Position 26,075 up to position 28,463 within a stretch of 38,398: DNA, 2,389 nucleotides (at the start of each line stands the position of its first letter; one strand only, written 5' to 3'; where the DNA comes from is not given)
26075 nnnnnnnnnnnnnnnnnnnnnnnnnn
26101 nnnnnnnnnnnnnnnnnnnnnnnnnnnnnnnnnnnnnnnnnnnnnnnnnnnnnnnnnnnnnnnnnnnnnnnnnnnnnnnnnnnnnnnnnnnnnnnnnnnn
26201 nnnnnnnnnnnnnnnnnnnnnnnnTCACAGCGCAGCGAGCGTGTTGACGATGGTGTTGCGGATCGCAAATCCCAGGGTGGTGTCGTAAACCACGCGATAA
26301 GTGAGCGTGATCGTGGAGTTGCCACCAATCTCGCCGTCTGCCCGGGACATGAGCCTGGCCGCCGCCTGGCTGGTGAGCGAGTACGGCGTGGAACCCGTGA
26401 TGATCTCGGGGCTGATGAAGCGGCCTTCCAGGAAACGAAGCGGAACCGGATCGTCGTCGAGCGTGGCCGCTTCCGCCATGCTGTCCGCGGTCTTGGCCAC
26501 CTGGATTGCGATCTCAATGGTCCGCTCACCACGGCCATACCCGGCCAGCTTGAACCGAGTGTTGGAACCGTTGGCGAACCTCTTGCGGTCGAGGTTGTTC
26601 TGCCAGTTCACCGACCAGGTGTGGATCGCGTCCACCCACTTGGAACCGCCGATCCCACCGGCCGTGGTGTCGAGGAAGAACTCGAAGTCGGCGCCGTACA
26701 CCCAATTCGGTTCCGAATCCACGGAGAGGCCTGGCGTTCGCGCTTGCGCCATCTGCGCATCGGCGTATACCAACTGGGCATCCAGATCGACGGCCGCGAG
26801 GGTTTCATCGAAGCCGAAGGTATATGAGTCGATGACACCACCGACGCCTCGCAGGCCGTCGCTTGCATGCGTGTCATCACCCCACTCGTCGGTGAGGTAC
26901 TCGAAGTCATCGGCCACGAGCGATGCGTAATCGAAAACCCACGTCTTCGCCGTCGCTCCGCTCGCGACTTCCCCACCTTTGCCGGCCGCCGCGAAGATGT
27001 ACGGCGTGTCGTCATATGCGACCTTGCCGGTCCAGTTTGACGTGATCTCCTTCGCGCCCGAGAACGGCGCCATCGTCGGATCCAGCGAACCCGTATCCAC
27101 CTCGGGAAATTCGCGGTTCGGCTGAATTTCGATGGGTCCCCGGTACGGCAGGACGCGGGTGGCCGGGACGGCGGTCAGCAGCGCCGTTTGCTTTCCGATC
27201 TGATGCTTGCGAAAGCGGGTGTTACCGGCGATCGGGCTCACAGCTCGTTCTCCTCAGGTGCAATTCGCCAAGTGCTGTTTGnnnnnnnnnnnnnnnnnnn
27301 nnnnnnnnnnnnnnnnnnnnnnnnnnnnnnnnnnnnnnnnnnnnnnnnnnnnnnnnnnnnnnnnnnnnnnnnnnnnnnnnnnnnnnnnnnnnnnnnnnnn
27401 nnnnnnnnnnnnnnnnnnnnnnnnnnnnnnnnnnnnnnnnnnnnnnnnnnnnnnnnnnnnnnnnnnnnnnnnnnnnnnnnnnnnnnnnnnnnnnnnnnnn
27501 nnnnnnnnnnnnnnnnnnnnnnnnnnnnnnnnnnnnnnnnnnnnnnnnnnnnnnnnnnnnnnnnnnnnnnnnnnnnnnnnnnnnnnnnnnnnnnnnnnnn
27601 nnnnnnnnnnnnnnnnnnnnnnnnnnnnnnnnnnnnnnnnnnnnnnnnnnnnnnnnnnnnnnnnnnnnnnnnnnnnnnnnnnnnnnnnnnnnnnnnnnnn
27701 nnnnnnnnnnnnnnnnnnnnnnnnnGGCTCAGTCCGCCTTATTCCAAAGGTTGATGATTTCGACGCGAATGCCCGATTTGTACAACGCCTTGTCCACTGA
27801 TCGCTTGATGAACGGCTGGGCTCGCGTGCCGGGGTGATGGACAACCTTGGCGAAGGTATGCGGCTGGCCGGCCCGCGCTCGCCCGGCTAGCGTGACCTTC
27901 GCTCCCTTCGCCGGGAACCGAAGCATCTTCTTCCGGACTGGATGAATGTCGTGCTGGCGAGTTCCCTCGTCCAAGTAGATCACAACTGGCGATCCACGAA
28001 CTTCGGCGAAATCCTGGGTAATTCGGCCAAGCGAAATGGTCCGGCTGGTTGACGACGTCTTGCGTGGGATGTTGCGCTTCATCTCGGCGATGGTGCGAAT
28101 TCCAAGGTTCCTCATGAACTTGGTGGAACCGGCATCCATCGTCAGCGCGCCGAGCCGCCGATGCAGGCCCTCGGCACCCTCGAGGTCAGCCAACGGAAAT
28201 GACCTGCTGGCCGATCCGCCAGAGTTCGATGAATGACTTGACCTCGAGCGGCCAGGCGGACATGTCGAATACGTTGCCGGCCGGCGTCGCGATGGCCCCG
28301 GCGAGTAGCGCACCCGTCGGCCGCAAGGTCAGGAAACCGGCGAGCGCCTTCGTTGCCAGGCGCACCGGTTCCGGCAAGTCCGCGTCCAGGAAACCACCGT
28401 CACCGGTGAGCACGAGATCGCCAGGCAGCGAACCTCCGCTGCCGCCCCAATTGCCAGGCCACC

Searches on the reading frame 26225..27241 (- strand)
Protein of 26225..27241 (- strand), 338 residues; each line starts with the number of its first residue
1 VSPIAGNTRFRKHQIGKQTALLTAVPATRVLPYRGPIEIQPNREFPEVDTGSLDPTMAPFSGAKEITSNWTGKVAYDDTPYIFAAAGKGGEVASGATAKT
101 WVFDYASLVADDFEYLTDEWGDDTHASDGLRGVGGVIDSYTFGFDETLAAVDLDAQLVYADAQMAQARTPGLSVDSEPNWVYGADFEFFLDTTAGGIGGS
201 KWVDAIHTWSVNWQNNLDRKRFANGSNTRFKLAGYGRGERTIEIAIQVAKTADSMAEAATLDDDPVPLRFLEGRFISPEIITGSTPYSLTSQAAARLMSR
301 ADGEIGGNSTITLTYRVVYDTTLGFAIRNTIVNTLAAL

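Call 3: search_protein_families(library=pfam, proteins=[window:26225-27241:-], max_evalue=0.01)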
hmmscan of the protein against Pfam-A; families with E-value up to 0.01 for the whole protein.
window:26225-27241:- (338 aa): 0 families

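Call 7: search_protein_families(library=phrogs, proteins=[window:26225-27241:-], max_evalue=0.001)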
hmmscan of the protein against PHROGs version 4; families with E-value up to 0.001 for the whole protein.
window:26225-27241:- (338 aa): 1 family
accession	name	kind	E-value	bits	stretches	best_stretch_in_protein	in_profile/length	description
phrog_290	-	tail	6e-05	23.5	1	205-337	213-335/411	minor tail protein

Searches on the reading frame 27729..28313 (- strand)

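Call 3: search_protein_families(library=pfam, proteins=[window:27729-28313:-], max_evalue=0.01)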
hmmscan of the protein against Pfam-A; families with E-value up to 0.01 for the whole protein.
window:27729-28313:- (194 aa): 0 families

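Call 7: search_protein_families(library=phrogs, proteins=[window:27729-28313:-], max_evalue=0.001)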
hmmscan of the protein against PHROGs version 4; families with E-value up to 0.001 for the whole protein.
window:27729-28313:- (194 aa): 1 family
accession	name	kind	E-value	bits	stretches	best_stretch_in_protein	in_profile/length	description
phrog_5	-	connector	9.2e-07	29.9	1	50-176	101-193/239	tail completion or Neck1 protein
